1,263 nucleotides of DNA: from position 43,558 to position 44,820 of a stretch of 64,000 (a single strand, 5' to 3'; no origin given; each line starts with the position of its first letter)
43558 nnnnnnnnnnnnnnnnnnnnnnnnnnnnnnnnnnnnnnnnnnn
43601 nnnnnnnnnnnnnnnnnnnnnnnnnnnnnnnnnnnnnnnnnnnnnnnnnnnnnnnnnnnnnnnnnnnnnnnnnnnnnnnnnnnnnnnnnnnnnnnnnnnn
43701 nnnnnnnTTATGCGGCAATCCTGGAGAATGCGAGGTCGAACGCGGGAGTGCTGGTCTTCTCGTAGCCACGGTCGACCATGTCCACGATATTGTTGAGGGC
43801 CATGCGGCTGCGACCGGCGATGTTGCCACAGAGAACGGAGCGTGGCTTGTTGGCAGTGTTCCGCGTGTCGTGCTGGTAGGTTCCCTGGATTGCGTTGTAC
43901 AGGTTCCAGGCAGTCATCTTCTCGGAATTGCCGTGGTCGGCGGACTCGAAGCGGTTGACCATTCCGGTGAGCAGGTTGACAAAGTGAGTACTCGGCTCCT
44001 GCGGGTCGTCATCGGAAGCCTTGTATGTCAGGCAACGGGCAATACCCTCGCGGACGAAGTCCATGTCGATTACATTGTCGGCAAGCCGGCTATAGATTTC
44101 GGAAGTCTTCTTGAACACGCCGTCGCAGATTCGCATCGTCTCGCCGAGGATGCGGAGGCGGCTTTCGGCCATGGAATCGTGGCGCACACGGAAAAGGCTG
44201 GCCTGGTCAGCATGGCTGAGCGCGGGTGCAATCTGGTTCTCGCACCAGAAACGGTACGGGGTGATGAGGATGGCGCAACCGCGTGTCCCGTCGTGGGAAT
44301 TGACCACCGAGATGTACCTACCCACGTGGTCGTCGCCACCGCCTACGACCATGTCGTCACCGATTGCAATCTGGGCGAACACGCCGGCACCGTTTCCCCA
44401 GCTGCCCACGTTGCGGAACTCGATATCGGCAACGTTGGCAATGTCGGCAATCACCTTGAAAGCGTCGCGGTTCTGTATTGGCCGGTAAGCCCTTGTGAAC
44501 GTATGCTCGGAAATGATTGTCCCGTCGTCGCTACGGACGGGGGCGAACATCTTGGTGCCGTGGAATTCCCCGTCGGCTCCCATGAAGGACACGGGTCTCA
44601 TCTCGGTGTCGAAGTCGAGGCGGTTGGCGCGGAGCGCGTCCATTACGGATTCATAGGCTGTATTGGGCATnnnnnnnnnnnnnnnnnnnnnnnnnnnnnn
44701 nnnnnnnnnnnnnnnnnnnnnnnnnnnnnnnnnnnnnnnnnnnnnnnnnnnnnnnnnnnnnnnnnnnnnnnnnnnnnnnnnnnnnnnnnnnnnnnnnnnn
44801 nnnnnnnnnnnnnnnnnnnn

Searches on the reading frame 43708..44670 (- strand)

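Call 55: search_protein_families(library=phrogs, proteins=[window:43708-44670:-], max_evalue=0.00001)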
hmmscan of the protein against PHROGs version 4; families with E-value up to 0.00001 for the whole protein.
window:43708-44670:- (320 aa): 1 family
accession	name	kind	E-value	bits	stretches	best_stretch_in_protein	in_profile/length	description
phrog_1221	-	unknown function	4.7e-30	105.9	1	8-276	49-317/355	-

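Call 56: search_protein_families(library=pfam, proteins=[window:43708-44670:-], max_evalue=0.00001)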
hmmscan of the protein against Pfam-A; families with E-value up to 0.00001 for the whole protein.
window:43708-44670:- (320 aa): 1 family
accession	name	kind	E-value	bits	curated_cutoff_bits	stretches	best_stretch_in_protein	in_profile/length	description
PF06067.16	DUF932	-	9.7e-32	111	23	1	59-271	6-212/227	Domain of unknown function (DUF932)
